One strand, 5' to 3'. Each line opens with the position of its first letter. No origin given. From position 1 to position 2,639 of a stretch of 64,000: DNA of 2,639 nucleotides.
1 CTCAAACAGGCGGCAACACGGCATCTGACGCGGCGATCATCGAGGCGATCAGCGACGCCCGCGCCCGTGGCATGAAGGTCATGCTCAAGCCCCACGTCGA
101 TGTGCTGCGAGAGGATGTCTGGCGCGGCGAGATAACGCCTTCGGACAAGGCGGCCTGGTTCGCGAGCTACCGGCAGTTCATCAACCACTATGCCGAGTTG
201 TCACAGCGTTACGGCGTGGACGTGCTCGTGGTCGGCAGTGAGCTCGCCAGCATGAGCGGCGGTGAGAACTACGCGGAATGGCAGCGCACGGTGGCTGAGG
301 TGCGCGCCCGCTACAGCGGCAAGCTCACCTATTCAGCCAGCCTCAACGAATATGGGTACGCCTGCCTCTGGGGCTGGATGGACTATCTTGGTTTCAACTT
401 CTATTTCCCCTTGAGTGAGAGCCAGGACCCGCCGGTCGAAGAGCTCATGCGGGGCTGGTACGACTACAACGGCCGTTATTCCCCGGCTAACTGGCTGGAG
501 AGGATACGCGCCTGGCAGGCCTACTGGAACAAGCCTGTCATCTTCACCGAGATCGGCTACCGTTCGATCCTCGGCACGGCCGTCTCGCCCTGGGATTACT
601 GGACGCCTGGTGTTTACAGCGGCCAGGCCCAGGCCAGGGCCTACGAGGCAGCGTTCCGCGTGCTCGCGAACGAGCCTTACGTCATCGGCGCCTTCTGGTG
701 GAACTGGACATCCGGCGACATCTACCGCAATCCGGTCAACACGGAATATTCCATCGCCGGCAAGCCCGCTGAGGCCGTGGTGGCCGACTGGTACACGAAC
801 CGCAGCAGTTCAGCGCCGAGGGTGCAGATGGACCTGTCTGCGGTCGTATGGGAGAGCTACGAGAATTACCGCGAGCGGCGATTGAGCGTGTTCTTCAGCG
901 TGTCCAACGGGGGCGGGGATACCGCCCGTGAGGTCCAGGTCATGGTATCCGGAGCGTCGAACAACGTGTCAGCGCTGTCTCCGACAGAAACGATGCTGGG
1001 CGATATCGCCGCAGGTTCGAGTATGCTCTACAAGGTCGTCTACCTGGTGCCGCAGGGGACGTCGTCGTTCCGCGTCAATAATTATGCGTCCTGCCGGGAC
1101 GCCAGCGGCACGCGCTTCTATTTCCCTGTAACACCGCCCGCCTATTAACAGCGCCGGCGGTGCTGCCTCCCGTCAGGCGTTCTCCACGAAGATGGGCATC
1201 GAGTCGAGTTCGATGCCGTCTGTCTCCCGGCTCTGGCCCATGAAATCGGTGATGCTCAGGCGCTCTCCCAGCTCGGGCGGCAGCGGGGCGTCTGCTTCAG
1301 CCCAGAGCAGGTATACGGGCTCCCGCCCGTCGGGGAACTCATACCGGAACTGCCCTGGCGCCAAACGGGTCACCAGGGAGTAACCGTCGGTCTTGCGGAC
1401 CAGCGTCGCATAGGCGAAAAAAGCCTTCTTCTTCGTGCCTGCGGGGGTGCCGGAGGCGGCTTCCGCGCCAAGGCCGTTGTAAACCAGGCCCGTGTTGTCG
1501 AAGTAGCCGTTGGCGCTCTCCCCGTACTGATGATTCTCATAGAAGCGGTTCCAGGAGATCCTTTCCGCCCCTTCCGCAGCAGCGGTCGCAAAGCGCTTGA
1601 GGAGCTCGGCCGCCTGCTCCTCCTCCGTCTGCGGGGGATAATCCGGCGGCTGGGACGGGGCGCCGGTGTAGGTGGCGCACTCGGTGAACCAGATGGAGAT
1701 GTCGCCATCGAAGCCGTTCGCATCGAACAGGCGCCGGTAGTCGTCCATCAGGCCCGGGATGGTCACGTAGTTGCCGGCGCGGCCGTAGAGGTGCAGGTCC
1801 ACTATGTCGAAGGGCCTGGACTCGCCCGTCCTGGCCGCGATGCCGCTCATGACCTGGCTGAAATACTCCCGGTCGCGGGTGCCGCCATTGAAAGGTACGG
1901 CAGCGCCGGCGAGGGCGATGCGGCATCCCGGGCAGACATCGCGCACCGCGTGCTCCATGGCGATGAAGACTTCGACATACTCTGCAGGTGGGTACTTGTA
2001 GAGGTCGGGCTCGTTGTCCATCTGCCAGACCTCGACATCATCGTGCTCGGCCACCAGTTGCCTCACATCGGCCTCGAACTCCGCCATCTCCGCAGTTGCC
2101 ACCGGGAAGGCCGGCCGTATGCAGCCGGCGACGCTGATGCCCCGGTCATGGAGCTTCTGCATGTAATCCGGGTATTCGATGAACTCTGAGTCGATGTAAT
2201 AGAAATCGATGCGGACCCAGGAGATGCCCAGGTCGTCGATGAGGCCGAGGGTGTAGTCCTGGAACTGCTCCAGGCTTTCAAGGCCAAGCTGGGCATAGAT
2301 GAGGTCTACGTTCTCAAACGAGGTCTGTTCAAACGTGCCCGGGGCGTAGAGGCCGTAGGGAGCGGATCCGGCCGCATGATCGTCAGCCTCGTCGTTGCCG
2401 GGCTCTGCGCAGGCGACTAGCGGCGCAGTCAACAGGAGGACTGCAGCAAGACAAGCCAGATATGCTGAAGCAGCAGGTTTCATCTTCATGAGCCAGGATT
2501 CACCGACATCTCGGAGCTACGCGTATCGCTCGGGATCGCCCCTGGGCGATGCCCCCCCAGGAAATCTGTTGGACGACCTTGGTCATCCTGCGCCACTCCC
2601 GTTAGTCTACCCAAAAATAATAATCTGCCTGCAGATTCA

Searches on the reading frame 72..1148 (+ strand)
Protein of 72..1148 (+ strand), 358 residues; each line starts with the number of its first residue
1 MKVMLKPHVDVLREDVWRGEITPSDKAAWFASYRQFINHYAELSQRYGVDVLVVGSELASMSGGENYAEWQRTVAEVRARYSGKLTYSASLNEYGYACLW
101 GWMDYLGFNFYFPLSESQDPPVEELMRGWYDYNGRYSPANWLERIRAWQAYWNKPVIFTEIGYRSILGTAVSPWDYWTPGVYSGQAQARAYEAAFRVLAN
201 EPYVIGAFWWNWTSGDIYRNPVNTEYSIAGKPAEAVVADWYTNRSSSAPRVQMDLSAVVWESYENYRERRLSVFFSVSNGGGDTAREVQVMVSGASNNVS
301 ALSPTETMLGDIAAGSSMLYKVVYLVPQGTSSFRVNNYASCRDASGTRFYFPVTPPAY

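Call 3: search_protein_families(library=pfam, proteins=[window:72-1148:+], max_evalue=1)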
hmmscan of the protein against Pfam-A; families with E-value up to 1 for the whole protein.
window:72-1148:+ (358 aa): 1 family
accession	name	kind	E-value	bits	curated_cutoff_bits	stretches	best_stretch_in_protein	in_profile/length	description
PF22612.2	GH113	-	1e-39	137.1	27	1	1-231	73-289/289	Glycoside Hydrolase Family 113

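Call 6: search_protein_families(library=ncbifam, proteins=[window:72-1148:+], max_evalue=1)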
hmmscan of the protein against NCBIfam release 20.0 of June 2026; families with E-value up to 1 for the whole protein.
window:72-1148:+ (358 aa): 3 families
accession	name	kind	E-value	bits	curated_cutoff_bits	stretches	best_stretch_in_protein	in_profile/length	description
NF048004.1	GTA_megatron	equivalog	3.1e-05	21.9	800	1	31-95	436-510/1299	baseplate multidomain protein megatron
NF007538.0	PRK10150.1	equivalog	0.00012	20.5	544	1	128-213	477-559/607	beta-glucuronidase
TIGR03900.1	prc_long_Delta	hypoth_equivalog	0.17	9.8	660.95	1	238-334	539-635/973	MXAN_5808 family serine peptidase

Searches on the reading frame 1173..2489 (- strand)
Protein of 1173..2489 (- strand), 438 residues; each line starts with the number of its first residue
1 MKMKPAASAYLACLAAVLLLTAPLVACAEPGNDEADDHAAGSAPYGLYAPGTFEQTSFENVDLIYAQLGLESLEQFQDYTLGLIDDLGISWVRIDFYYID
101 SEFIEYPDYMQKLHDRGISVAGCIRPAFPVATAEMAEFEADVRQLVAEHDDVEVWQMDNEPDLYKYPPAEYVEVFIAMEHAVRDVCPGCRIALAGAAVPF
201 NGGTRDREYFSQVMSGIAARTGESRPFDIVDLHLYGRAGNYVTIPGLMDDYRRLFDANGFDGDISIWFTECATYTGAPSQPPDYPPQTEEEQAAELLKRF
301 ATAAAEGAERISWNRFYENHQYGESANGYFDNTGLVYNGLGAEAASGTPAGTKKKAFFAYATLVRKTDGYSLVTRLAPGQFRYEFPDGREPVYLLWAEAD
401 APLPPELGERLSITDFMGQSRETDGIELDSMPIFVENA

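Call 3: search_protein_families(library=pfam, proteins=[window:1173-2489:-], max_evalue=1)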
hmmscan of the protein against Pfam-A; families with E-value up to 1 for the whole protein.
window:1173-2489:- (438 aa): 2 families
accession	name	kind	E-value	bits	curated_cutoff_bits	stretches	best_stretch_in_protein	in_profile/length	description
PF11790.14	Glyco_hydro_cc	-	0.0059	16.6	21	1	159-334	73-228/237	Glycosyl hydrolase catalytic core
PF00879.23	Defensin_propep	-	0.27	12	23.6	1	11-39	4-30/51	Defensin propeptide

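Call 6: search_protein_families(library=ncbifam, proteins=[window:1173-2489:-], max_evalue=1)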
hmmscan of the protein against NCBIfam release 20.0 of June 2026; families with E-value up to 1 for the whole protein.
window:1173-2489:- (438 aa): 0 families
